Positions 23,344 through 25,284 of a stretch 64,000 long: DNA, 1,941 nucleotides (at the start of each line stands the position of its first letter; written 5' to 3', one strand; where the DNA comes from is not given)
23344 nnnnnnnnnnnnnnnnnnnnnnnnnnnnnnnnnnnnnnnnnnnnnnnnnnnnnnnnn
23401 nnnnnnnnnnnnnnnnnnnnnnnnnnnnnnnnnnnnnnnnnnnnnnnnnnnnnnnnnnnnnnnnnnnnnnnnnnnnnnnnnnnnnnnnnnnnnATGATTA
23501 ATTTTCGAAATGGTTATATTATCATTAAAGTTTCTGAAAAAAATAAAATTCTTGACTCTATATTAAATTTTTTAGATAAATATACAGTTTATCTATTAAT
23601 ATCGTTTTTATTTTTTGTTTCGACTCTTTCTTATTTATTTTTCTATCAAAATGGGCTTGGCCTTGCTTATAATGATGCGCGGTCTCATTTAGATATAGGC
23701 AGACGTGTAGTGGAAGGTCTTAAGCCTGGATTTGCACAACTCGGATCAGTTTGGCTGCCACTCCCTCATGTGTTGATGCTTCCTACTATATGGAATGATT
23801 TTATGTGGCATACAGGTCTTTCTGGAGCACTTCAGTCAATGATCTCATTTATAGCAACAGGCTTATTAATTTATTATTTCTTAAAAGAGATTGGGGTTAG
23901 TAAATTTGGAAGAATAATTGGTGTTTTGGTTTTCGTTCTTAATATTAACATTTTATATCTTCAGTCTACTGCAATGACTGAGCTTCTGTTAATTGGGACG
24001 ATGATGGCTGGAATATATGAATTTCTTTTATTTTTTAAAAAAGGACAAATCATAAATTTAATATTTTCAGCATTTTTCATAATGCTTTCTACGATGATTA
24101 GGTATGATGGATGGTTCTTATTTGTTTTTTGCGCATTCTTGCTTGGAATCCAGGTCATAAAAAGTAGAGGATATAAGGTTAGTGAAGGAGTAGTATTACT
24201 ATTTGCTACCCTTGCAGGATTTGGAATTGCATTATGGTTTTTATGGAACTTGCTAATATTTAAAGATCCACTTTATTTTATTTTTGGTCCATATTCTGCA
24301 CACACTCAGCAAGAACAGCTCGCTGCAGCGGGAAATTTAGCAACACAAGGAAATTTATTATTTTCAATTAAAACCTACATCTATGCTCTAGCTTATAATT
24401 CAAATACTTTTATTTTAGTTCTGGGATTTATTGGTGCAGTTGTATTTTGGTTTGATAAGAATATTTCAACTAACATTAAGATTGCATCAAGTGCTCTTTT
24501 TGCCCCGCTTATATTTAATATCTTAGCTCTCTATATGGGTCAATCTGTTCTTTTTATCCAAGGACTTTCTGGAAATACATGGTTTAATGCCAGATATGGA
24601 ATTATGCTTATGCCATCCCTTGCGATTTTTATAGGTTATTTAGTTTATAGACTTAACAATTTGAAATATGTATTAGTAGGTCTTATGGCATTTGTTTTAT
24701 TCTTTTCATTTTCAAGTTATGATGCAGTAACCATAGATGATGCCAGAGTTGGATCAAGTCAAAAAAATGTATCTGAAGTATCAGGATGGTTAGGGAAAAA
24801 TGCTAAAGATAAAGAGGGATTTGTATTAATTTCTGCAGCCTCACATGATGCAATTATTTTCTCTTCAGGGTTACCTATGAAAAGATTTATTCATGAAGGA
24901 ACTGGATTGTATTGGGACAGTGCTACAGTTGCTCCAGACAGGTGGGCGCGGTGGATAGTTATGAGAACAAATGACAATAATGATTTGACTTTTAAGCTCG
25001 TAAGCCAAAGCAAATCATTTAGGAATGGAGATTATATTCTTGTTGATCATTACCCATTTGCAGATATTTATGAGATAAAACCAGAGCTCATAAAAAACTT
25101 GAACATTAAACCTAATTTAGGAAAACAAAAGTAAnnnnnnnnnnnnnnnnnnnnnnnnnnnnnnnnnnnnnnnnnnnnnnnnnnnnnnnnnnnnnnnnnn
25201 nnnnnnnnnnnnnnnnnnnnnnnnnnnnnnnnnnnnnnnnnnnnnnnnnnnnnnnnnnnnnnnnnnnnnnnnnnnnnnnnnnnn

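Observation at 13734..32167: Inverted, diverged duplication of a three-gene module (processive GT2 synthase, GT-C-A, GT-C-B) converging on the sortase locus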

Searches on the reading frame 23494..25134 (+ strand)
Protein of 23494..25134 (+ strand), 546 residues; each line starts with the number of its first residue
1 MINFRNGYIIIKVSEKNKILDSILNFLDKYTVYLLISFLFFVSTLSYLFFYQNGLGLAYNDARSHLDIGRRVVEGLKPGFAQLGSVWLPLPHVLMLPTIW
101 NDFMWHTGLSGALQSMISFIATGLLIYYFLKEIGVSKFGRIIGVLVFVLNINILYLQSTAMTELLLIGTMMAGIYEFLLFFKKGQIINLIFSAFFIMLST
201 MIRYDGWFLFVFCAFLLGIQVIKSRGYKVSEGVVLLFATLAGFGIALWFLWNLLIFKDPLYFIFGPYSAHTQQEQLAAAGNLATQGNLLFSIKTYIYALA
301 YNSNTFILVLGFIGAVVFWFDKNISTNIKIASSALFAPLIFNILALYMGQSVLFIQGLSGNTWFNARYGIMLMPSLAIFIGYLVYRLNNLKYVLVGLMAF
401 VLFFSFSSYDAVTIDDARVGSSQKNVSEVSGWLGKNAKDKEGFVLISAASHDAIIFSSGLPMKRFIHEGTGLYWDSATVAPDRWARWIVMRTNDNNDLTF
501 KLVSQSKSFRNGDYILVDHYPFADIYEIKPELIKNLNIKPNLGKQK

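Call 7: search_protein_families(library=pfam, proteins=[window:23494-25134:+], max_evalue=0.01)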
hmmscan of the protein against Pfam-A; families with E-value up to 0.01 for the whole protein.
window:23494-25134:+ (546 aa): 0 families

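Call 8: search_protein_families(library=ncbifam, proteins=[window:23494-25134:+], max_evalue=0.1)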
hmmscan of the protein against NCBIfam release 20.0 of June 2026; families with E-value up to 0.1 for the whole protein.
window:23494-25134:+ (546 aa): 1 family
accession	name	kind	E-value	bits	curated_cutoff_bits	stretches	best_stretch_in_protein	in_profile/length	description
NF047440.1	LA3751_2_3_fam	subfamily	1.8e-06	27.1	200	1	114-430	104-400/460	LA_3751/LA_3752 family putative glycosyltransferase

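Call 14: search_solved_structures(query=window:23494-25134:+, max_evalue=1)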
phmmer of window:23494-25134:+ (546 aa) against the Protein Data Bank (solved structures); distinct sequences matched with E-value up to 1: 0.

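Call 16: find_homologous_proteins(query=window:23494-25134:+)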
Query window:23494-25134:+ (546 aa): 2032 proteins with E <= 0.001 among 8000 candidates; the best 120 are listed.
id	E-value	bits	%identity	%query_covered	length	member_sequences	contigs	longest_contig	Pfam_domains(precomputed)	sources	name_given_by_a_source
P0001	0.0e+0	1203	100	100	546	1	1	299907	-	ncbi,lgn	-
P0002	0.0e+0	1114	92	100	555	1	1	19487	-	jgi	-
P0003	0.0e+0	1011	80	100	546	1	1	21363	-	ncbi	-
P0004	3.8e-288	975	79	100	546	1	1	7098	-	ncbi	-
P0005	1.0e-287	973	79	100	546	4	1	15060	-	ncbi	-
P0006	1.2e-285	967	78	100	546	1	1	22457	-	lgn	-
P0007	2.2e-284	962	78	100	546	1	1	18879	-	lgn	-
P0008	2.5e-283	959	77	100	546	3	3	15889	-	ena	-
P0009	5.0e-282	955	77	100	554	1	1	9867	-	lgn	-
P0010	8.8e-280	947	77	100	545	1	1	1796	-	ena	-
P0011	1.6e-279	946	77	100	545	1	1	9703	-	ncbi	-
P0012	3.1e-278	942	76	100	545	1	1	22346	-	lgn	-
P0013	1.5e-276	937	75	100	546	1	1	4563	-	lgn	-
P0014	2.0e-276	936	75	100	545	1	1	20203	-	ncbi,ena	-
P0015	1.6e-274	930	73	100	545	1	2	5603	-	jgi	jgi:hypothetical protein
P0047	4.9e-255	866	73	96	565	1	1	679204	-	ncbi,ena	-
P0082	1.2e-244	831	70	95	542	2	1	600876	-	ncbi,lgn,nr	ncbi:MAG: hypothetical protein HYT07_01705 [Candidatus Levybacteria bacterium]|nr:hypothetical prote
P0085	3.5e-244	830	69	97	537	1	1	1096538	-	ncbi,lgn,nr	ncbi:MAG: hypothetical protein PHQ59_03475 [Candidatus Daviesbacteria bacterium]|nr:hypothetical pro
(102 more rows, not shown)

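Call 18: find_encoding_contigs(protein=P0085, flank=10000, max_places=2)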
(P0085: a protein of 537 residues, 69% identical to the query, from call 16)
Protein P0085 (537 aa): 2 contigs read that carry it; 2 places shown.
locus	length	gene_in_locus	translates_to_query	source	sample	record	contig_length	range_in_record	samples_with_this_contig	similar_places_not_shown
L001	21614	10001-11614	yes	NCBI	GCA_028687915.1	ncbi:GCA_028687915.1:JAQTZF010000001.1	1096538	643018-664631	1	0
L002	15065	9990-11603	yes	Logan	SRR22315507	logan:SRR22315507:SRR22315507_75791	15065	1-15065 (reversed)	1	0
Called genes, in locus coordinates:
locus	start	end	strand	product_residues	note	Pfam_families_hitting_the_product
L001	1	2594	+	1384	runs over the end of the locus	-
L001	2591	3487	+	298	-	PF00535:Glycos_transf_2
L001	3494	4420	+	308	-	PF00535:Glycos_transf_2, PF13506:Glyco_transf_21, PF13641:Glyco_tranf_2_3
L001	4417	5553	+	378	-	PF20706:GT4-conflict (weak), PF00534:Glycos_transf_1, PF13692:Glyco_trans_1_4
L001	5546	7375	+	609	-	PF02585:PIG-L, PF13480:Acetyltransf_6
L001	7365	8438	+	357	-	PF13480:Acetyltransf_6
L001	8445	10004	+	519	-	-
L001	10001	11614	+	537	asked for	-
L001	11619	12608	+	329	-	-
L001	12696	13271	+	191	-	-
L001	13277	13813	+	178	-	PF04203:Sortase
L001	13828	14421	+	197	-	PF04203:Sortase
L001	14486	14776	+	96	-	-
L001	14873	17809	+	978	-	PF00005:ABC_tran (faint), PF02463:SMC_N (faint), PF03193:RsgA_GTPase (faint), PF13191:AAA_16 (faint), PF13304:AAA_21 (faint), PF13481:AAA_25 (faint), PF17760:UvrA_inter, PF17755:UvrA_DNA-bind, +3 more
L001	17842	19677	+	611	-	PF09972:DUF2207 (faint), PF01841:Transglut_core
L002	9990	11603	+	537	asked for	-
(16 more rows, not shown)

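Call 19: find_encoding_contigs(protein=P0082, flank=10000, max_places=2)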
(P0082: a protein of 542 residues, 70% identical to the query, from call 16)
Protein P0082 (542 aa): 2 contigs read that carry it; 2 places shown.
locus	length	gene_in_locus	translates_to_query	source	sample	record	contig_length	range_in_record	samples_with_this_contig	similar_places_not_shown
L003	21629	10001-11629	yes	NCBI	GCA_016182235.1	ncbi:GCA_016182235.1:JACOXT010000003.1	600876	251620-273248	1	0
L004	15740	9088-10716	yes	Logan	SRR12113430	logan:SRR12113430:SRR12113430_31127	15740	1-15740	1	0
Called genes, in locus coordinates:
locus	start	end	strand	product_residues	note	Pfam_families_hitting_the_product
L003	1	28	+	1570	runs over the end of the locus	PF00535:Glycos_transf_2, PF13641:Glyco_tranf_2_3, PF13632:Glyco_trans_2_3, PF13439:Glyco_transf_4, PF20706:GT4-conflict, PF00534:Glycos_transf_1, PF13524:Glyco_trans_1_2 (faint), PF13692:Glyco_trans_1_4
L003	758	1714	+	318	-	PF00459:Inositol_P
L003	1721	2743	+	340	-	PF01073:3Beta_HSD, PF01370:Epimerase, PF04321:RmlD_sub_bind, PF07993:NAD_binding_4 (faint), PF16363:GDP_Man_Dehyd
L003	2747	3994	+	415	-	PF08421:Methyltransf_13, PF13489:Methyltransf_23, PF08241:Methyltransf_11, PF08242:Methyltransf_12, PF13649:Methyltransf_25 (weak), PF13847:Methyltransf_31 (weak), PF08484:Methyltransf_14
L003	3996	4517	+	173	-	PF00908:dTDP_sugar_isom, PF05523:FdtA (weak)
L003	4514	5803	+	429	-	PF21135:DRL_cat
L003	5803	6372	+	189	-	PF13489:Methyltransf_23, PF07021:MetW (weak), PF13847:Methyltransf_31, PF13649:Methyltransf_25, PF08241:Methyltransf_11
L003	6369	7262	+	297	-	PF00535:Glycos_transf_2 (weak), PF13641:Glyco_tranf_2_3 (weak)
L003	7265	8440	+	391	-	PF13439:Glyco_transf_4, PF00534:Glycos_transf_1, PF13692:Glyco_trans_1_4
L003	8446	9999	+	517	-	-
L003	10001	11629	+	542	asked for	-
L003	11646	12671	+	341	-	-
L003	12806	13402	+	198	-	-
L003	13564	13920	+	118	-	PF04203:Sortase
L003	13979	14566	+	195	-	PF01300:Sua5_yciO_yrdC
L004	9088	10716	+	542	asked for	-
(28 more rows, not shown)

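Call 20: find_encoding_contigs(protein=P0047, flank=10000, max_places=2)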
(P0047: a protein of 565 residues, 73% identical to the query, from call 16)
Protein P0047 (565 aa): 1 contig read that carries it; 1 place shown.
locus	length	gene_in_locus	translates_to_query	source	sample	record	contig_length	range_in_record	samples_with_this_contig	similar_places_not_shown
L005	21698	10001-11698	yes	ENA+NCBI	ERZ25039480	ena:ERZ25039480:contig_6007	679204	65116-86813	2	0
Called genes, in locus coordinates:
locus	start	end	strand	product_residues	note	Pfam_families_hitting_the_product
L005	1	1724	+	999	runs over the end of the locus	PF00535:Glycos_transf_2, PF10111:Glyco_tranf_2_2 (weak), PF13641:Glyco_tranf_2_3 (weak), PF00535:Glycos_transf_2, PF13641:Glyco_tranf_2_3, PF13632:Glyco_trans_2_3, PF01943:Polysacc_synt (weak), PF13440:Polysacc_synt_3 (weak), +1 more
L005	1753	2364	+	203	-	-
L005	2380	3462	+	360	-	PF13439:Glyco_transf_4, PF13579:Glyco_trans_4_4, PF20706:GT4-conflict, PF00534:Glycos_transf_1, PF13692:Glyco_trans_1_4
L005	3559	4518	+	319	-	PF20706:GT4-conflict (weak), PF00534:Glycos_transf_1, PF13692:Glyco_trans_1_4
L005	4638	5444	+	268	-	PF01041:DegT_DnrJ_EryC1, PF00266:Aminotran_5 (weak), PF00155:Aminotran_1_2, PF01212:Beta_elim_lyase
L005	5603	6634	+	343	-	PF13641:Glyco_tranf_2_3, PF00535:Glycos_transf_2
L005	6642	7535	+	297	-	PF13641:Glyco_tranf_2_3, PF00535:Glycos_transf_2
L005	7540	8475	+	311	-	PF00535:Glycos_transf_2, PF13641:Glyco_tranf_2_3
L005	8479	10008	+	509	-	-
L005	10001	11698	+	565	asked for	-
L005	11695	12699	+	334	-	-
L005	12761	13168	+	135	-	-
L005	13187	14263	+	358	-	-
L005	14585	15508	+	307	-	PF00722:Glyco_hydro_16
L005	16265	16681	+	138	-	-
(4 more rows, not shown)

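Call 37: predict_structure(alignment_id=A2)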
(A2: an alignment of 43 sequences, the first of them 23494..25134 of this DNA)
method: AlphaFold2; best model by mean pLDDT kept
length: 546 residues; sequences in the alignment: 43
mean_pLDDT: 81.1   pTM: 0.81
mean pLDDT of the five models: 81.1, 80.2, 78.7, 76.4, 76.3
residues with pLDDT >= 90: 232; 70-90: 188; 50-70: 83; < 50: 43
segments of 3 or more residues with pLDDT < 50: 1-4, 7-9, 11-13, 57-70, 72-76, 415-423, 544-546
pLDDT, mean of each block of 10 residues (from residue 1): 47 60 83 95 89 57 44 49 59 77 70 89 98 95 95 80 89 98 95 97 90 95 90 95 91 80 70 70 85 90 91 97 94 95 88 72 70 96 95 93 79 48 58 87 76 65 73 83 91 75 89 91 87 83 48
secondary structure, 60 per line:
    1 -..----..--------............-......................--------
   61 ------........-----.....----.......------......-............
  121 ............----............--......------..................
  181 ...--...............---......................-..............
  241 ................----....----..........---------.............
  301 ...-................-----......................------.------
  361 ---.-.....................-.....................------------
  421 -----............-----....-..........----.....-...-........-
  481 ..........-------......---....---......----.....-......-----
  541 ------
elements in order: H18-29 H31-52 H67-74 H80-84 H89-95 H102-107 H109-132 H137-148 H151-156 H163-183 H186-200 H204-225 H227-256 H261-264 H269-278 H288-303 H305-320 H326-347 H366-386 H388-408 H426-437 E443-446 H448-457 H472-479 H481-484 E485-490 H498-503 H507-510 E514-519 E524-528 H530-535

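Call 41: fold_search(model_id=the predicted structure, library=pdb)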
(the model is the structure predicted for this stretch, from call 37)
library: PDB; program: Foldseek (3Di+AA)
matches with E <= 10: 243; with E <= 0.001: 22
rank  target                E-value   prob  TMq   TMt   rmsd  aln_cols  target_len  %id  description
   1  9s6t_A                4.0e-06  1.00  0.53  0.59   6.5       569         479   12  Ternary cryo-EM structure of chicken ALG12 with Dol25-PP-GlcNAc2Man7, Dol25-P-Man, and Fab (released 2026-03-18)
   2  8age_A                7.3e-06  1.00  0.51  0.45  13.7       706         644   12  Structure of yeast oligosaccharylransferase complex with acceptor peptide bound (released 2022-12-07)
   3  7zli_A                8.7e-06  1.00  0.39  0.34  12.2       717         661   11  Cryo-EM structure of C-mannosyltransferase CeDPY19, in complex with Dol25-P-Man and bound to CMT2-Fab and anti-Fab nan (released 2023-01-11)
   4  7oci_F                9.0e-06  1.00  0.52  0.46  10.5       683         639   12  Cryo-EM structure of yeast Ost6p containing oligosaccharyltransferase complex (released 2022-02-16)
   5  6ezn_F                1.2e-05  1.00  0.49  0.43  11.7       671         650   12  Cryo-EM structure of the yeast oligosaccharyltransferase (OST) complex (released 2018-01-17)
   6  6ftg_5                1.4e-05  1.00  0.49  0.42  14.6       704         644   12  Subtomogram average of OST-containing ribosome-translocon complexes from canine rough microsomal membranes (released 2018-03-21)
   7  7zlg_A                1.9e-05  1.00  0.41  0.36  12.3       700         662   13  Cryo-EM structure of C-mannosyltransferase CeDPY19, in complex with acceptor peptide and bound to CMT2-Fab and anti-Fa (released 2023-01-11)
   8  8agc_A                2.5e-05  1.00  0.49  0.40  14.5       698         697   11  Structure of yeast oligosaccharylransferase complex with lipid-linked oligosaccharide and non-acceptor peptide bound (released 2022-12-07)
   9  5f15                  2.5e-05  1.00  0.50  0.51   9.7       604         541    9  Crystal Structure of ArnT from Cupriavidus metallidurans bound to Undecaprenyl phosphate (released 2016-02-17)
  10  8agb_A                2.7e-05  1.00  0.51  0.45  12.1       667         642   11  Structure of yeast oligosaccharylransferase complex with lipid-linked oligosaccharide bound (released 2022-12-07)
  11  9n9j_I                4.4e-05  1.00  0.45  0.37  15.0       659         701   12  Structure of a GRP94 folding intermediate engaged with a CCDC134- and FKBP11-bound secretory translocon (released 2025-11-19)
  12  7zlh_A                4.4e-05  1.00  0.44  0.39  10.3       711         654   11  Cryo-EM structure of C-mannosyltransferase CeDPY19, in apo state, bound to CMT2-Fab and anti-Fab nanobody (released 2023-01-11)
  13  8b6l_I                5.2e-05  1.00  0.45  0.38  14.2       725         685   12  Subtomogram average of the human Sec61-TRAP-OSTA-translocon (released 2022-12-07)
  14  6c26_A                5.4e-05  1.00  0.52  0.45  11.3       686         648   11  The Cryo-EM structure of a eukaryotic oligosaccharyl transferase complex (released 2018-01-31)
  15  8pn9_A                5.9e-05  1.00  0.44  0.38  12.2       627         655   13  Structure of human oligosaccharyltransferase OST-A complex bound to NGI-1 (released 2024-05-08)
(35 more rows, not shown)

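Call 45: find_related_loci(query=A2, collection=genome_contigs, flank=10000)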
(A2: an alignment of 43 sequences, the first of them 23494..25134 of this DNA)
Query A2 (546 aa) in genome_contigs; peptide patterns used: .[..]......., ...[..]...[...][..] (x = any residue, [..] = any of these).
598 stretches matched a pattern (row limit reached: there are more); 596 encode a relative of the query (tblastn E <= 1e-3); the best 80 are kept; 80 distinct loci.
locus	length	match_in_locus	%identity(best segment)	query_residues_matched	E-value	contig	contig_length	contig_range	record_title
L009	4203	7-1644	73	1-546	0e+0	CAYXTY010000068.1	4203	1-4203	MAG TPA_asm: uncultured Gammaproteobacteria bacterium isolate SRP286056_co1_91 genome assembly, contig: NODE_32512_lengt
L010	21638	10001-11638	73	1-546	0e+0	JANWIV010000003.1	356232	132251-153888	MAG: Candidatus Microgenomates bacterium isolate CRAIB_MAG50 c_000000048435, whole genome shotgun sequence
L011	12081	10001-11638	74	1-546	0e+0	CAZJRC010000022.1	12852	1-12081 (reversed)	MAG TPA_asm: uncultured Gammaproteobacteria bacterium isolate binchicken_co251_951 genome assembly, contig: NODE_6763_le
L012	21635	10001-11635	70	1-546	0e+0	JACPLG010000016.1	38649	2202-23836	MAG: Candidatus Levyibacteriota bacterium isolate NC_groundwater_515_Ag_S-0.1um_38_10 S35_SO-1_scaffold_398900, whole ge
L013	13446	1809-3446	69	1-546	0e+0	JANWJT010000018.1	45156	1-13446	MAG: Candidatus Microgenomates bacterium isolate CRAIB_MAG74 c_000000099751, whole genome shotgun sequence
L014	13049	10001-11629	66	2-546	0e+0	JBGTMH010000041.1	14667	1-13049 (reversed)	MAG: Patescibacteria group bacterium isolate JTS-RE358 k141_4900356, whole genome shotgun sequence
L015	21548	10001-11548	70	23-539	0e+0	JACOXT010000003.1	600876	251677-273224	MAG: Candidatus Levyibacteriota bacterium isolate NC_groundwater_160_Ag_S-0.1um_36_20 S4_GD2017_2_S1_scaffold_58, whole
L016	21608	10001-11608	68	11-546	0e+0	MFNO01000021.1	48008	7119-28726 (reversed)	MAG: Candidatus Levybacteria bacterium RIFCSPHIGHO2_01_FULL_38_26 rifcsphigho2_01_scaffold_3956, whole genome shotgun se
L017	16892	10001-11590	67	11-542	0e+0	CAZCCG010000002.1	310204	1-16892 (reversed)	MAG TPA_asm: uncultured Gammaproteobacteria bacterium isolate SRP200132_co1_33 genome assembly, contig: NODE_20_length_3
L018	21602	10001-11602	66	11-546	0e+0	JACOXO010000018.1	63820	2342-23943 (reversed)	MAG: Candidatus Gottesmanbacteria bacterium isolate NC_groundwater_155_Ag_S-0.1um_35_9 S4_GD2017_2_S1_scaffold_496, whol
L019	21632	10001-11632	65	1-546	0e+0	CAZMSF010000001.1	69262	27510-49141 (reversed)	MAG TPA_asm: uncultured Gammaproteobacteria bacterium isolate SRP135725_co1_372 genome assembly, contig: NODE_272_length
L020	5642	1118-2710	64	12-546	0e+0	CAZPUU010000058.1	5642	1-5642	MAG TPA_asm: uncultured Gammaproteobacteria bacterium isolate SRP192515_co2_165 genome assembly, contig: NODE_13084_leng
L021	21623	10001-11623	66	5-546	0e+0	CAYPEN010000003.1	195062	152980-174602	MAG TPA_asm: uncultured Gammaproteobacteria bacterium isolate SRP263991_co5_217 genome assembly, contig: NODE_108_length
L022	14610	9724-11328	66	1-537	0e+0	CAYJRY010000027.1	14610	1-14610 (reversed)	MAG TPA_asm: uncultured Gammaproteobacteria bacterium isolate ERP125453_co1_466 genome assembly, contig: NODE_4343_lengt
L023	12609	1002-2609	65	11-546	0e+0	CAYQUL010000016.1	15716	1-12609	MAG TPA_asm: uncultured Gammaproteobacteria bacterium isolate SRP342105_co1_495 genome assembly, contig: NODE_5025_lengt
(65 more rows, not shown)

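Call 60: find_encoding_contigs(protein=P0002, flank=10000, max_places=1)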
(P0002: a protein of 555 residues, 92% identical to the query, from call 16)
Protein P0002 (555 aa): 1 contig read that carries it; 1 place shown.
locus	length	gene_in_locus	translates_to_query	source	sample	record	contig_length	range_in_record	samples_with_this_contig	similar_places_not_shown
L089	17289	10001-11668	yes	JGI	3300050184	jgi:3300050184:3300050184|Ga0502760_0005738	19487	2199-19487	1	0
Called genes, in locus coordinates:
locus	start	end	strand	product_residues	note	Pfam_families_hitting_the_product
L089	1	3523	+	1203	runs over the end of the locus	PF00535:Glycos_transf_2, PF13641:Glyco_tranf_2_3, PF00535:Glycos_transf_2, PF13641:Glyco_tranf_2_3, PF13632:Glyco_trans_2_3, PF13439:Glyco_transf_4, PF20706:GT4-conflict, PF00534:Glycos_transf_1, +4 more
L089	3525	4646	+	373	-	PF13439:Glyco_transf_4 (weak), PF20706:GT4-conflict, PF00534:Glycos_transf_1, PF13692:Glyco_trans_1_4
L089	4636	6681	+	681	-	PF00155:Aminotran_1_2, PF01041:DegT_DnrJ_EryC1, PF00266:Aminotran_5, PF01053:Cys_Met_Meta_PP (weak), PF01212:Beta_elim_lyase (weak), PF00535:Glycos_transf_2, PF13641:Glyco_tranf_2_3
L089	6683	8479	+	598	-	PF01522:Polysacc_deac_1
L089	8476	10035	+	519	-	-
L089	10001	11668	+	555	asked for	-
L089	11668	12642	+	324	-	-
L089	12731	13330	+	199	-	-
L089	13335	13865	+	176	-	PF04203:Sortase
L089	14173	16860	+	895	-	PF26449:DUF8128 (weak), PF01935:DUF87, PF10412:TrwB_AAD_bind (faint), PF12696:TraG-D_C (faint)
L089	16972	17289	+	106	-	?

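Call 61: find_encoding_contigs(protein=P0003, flank=10000, max_places=1)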
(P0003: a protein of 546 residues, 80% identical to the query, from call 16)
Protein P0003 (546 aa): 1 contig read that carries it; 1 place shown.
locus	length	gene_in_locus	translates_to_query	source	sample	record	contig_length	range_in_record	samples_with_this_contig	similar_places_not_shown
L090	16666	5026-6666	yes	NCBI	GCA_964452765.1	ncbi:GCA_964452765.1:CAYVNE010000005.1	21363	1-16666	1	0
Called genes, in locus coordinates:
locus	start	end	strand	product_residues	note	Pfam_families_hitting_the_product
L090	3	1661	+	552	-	?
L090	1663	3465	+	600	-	PF01636:APH (weak), PF01522:Polysacc_deac_1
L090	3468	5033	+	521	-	-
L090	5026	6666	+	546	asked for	-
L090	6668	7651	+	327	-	-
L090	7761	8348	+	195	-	-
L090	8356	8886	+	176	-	PF04203:Sortase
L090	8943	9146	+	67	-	-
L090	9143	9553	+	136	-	-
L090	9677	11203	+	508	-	PF13506:Glyco_transf_21 (faint), PF00535:Glycos_transf_2 (weak), PF13641:Glyco_tranf_2_3, PF13632:Glyco_trans_2_3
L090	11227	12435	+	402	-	PF13439:Glyco_transf_4, PF13579:Glyco_trans_4_4, PF20706:GT4-conflict, PF00534:Glycos_transf_1, PF13692:Glyco_trans_1_4, PF13524:Glyco_trans_1_2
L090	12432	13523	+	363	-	PF20706:GT4-conflict, PF00534:Glycos_transf_1, PF13692:Glyco_trans_1_4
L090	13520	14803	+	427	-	PF04230:PS_pyruv_trans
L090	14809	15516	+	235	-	PF13489:Methyltransf_23 (faint), PF08241:Methyltransf_11 (weak)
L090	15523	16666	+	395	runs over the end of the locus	-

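Call 72: search_protein_families(library=pfam, alignment_id=A2, max_evalue=0.01)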
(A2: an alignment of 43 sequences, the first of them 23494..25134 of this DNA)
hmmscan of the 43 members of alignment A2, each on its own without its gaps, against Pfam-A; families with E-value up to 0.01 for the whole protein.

A. member 1, window:23494-25134:+ (546 aa): 0 families

B. families by the number of members that match (of 43 scanned): 1 family
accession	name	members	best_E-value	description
PF13231.12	PMT_2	3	0.0002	Dolichyl-phosphate-mannose-protein mannosyltransferase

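Call 74: search_solved_structures(query=A2, max_evalue=1)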
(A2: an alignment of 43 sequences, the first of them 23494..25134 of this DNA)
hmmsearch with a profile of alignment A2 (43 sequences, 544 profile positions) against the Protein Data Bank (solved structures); distinct sequences matched with E-value up to 1: 0.
